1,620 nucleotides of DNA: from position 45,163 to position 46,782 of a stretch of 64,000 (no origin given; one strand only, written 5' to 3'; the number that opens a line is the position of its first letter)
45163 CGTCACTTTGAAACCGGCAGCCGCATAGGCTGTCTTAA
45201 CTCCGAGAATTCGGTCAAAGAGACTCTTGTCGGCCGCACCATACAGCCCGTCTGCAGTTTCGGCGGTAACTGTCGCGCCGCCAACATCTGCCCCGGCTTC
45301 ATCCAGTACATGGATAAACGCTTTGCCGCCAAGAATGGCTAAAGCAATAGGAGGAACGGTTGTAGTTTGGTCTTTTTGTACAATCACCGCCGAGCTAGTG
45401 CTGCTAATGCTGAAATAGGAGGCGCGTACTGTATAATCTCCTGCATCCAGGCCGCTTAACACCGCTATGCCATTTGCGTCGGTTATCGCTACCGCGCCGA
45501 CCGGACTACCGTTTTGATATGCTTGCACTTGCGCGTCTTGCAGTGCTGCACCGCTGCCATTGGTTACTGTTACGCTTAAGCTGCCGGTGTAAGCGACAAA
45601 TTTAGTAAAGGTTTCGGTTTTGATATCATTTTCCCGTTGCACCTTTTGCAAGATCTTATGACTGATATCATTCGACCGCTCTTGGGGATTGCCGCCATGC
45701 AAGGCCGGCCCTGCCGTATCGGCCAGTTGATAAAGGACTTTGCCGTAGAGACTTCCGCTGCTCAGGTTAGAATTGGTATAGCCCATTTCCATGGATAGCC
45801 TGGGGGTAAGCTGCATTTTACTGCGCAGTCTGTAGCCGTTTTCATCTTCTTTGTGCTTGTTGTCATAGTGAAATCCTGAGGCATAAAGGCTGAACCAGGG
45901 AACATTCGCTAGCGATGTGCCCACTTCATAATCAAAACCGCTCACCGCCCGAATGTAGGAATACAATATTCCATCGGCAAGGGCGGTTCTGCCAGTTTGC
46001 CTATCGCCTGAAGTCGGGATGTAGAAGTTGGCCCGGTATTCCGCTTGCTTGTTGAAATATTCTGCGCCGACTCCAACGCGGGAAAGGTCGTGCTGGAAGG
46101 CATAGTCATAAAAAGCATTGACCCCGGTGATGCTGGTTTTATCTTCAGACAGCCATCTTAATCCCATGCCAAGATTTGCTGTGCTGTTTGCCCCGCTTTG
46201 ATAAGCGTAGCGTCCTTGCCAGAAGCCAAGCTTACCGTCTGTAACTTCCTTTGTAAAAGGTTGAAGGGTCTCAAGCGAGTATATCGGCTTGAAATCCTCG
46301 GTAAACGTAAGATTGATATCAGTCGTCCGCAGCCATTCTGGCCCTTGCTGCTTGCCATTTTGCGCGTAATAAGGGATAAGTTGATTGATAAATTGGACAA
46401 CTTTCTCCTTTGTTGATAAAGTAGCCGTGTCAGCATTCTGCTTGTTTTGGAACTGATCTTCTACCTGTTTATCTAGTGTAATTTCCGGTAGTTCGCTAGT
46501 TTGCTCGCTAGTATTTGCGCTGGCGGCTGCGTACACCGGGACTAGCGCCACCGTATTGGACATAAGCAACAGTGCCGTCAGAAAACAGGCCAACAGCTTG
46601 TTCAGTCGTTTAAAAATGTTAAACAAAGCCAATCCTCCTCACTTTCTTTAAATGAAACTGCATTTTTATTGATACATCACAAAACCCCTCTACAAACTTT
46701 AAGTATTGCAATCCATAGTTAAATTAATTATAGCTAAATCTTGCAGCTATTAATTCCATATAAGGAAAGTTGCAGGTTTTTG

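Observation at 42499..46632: A 1292-aa inverse autotransporter (intimin/invasin-type barrel) in a diderm Firmicute, built from near-identical 264-bp tandem repeats with a likely 3' frameshift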

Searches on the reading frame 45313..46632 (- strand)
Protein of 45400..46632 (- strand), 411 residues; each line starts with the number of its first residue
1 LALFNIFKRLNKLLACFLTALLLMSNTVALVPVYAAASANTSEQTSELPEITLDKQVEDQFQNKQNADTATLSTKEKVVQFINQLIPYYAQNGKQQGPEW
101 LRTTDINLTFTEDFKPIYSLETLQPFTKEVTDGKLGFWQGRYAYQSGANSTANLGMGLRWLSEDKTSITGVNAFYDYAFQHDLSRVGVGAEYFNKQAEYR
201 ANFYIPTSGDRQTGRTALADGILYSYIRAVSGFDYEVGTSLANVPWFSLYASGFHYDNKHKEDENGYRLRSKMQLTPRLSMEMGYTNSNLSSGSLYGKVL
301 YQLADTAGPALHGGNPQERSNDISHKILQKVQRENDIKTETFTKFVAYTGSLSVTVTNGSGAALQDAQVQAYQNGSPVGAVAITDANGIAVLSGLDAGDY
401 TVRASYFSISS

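Call 63: search_solved_structures(query=window:45400-46632:-, max_evalue=0.01, show_alignments=1)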
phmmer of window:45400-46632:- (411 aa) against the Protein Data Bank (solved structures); distinct sequences matched with E-value up to 0.01: 2.
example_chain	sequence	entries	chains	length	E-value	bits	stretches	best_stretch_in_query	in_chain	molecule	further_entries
4e1s_A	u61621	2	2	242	0.0001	24.8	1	103-211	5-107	Intimin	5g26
4e1t_A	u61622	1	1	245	0.00041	22.9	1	103-209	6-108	Invasin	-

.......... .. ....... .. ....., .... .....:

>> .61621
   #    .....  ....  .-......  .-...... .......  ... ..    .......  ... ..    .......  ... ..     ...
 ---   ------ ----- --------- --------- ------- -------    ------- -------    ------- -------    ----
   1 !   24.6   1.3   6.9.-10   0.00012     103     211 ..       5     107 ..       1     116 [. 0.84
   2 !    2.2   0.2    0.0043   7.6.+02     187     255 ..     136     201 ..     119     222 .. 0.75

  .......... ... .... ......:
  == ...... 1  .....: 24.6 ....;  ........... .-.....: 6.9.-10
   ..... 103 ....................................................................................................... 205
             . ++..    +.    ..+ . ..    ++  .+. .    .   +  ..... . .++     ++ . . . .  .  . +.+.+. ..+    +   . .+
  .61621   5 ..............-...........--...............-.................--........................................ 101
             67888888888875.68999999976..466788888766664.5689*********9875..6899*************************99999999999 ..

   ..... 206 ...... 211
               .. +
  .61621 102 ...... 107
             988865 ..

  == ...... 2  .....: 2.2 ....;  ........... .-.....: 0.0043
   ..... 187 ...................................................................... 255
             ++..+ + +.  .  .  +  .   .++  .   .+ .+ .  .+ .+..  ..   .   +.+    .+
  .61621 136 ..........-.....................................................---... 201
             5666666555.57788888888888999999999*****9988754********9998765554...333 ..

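Call 91: predict_structure(alignment_id=A5)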
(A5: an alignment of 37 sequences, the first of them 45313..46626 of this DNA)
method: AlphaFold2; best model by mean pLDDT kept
length: 438 residues; sequences in the alignment: 37
mean_pLDDT: 76.7   pTM: 0.64
mean pLDDT of the five models: 76.7, 74.8, 73.2, 71.5, 70.7
residues with pLDDT >= 90: 192; 70-90: 115; 50-70: 59; < 50: 72
segments of 3 or more residues with pLDDT < 50: 1-10, 19-67, 308-312, 436-438
pLDDT, mean of each block of 10 residues (from residue 1): 42 53 39 28 26 27 42 53 59 59 78 82 72 87 81 91 91 91 95 93 95 91 95 90 87 94 94 82 91 85 53 59 80 84 93 93 95 93 96 94 93 93 94 58
secondary structure, 60 per line:
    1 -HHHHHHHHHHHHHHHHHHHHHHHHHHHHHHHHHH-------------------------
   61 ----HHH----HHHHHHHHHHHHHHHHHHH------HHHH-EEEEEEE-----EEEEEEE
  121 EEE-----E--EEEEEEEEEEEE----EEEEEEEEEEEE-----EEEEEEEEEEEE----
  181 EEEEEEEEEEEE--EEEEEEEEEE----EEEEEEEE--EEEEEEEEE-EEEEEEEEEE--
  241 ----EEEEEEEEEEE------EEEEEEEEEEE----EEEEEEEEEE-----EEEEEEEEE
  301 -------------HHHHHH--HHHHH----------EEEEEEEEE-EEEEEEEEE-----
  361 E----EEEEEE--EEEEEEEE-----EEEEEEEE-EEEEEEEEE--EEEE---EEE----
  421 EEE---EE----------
elements in order: H2-35 H72-90 H97-100 E102-108 E114-123 E132-143 E148-159 E165-176 E181-192 E195-204 E209-216 E219-227 E229-238 E245-255 E262-272 E277-286 E292-300 H314-319 H322-326 E337-345 E347-355 E366-371 E374-381 E387-394 E396-404 E407-410 E414-416 E421-423

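Call 94: fold_search(model_id=the predicted structure, library=pdb)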
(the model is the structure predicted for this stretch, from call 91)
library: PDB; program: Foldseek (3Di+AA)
matches with E <= 10: 971; with E <= 0.001: 59
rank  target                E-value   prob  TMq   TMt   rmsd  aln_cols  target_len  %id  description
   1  4e1s                  1.3e-14  1.00  0.45  0.79   4.3       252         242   22  X-ray crystal structure of the transmembrane beta-domain from intimin from EHEC strain O157:H7 (released 2012-06-13)
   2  4e1t                  2.4e-14  1.00  0.45  0.77   4.5       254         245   20  X-ray crystal structure of the transmembrane beta-domain from invasin from Yersinia pseudotuberculosis (released 2012-06-13)
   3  5g26                  3.0e-14  1.00  0.45  0.80   4.4       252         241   21  Unveiling the Mechanism Behind the in-meso Crystallization of Membrane Proteins (released 2017-02-15)
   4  6fwv_B                3.3e-06  1.00  0.20  0.17  22.6       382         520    9  The Bacillus anthracis TIE protein (released 2018-08-08)
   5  3njx                  3.5e-06  1.00  0.16  0.14  24.3       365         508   10  Rhamnogalacturonan Lyase from Aspergillus aculeatus mutant H210A (released 2010-10-06)
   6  6fwv_A                4.1e-06  1.00  0.19  0.17  22.7       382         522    9  The Bacillus anthracis TIE protein (released 2018-08-08)
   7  1nkg                  4.1e-06  1.00  0.16  0.14  24.2       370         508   10  Rhamnogalacturonan lyase from Aspergillus aculeatus (released 2004-05-25)
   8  2xhn_A                5.2e-06  1.00  0.16  0.14  23.9       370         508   11  Rhamnogalacturonan lyase from Aspergillus aculeatus K150A active site mutant (released 2010-09-29)
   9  4jdz_B                1.7e-05  0.99  0.16  0.16  27.7       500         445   10  Structures of SdrD from Staphylococcus aureus reveal the molecular mechanism of how the cell surface receptors recogni (released 2013-06-19)
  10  10ps                  1.7e-05  0.99  0.16  0.13  26.8       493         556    9  Crystal structure of SdrD A2-A3-B1-B2 domains from Staphylococcus aureus JH1 (released 2026-02-11)
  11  4p0d                  3.7e-05  0.99  0.17  0.16  23.4       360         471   10  The T6 backbone pilin of serotype M6 Streptococcus pyogenes has a modular three-domain structure decorated with variable (released 2014-08-27)
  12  6e14_D                6.4e-05  1.00  0.22  0.13  28.6       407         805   10  Handover mechanism of the growing pilus by the bacterial outer membrane usher FimD (released 2018-10-17)
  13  3rkp_B                7.8e-05  0.97  0.17  0.20  21.1       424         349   11  Crystal structure of BcpA*(D312A), the major pilin subunit of Bacillus cereus (released 2012-05-30)
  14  4fqe                  8.6e-05  1.00  0.28  0.62   5.4       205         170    6  KdgM porin (released 2013-06-26)
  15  4ctd_B                9.1e-05  1.00  0.27  0.44  14.5       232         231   11  X-ray structure of an engineered OmpG loop6-deletion (released 2014-08-13)
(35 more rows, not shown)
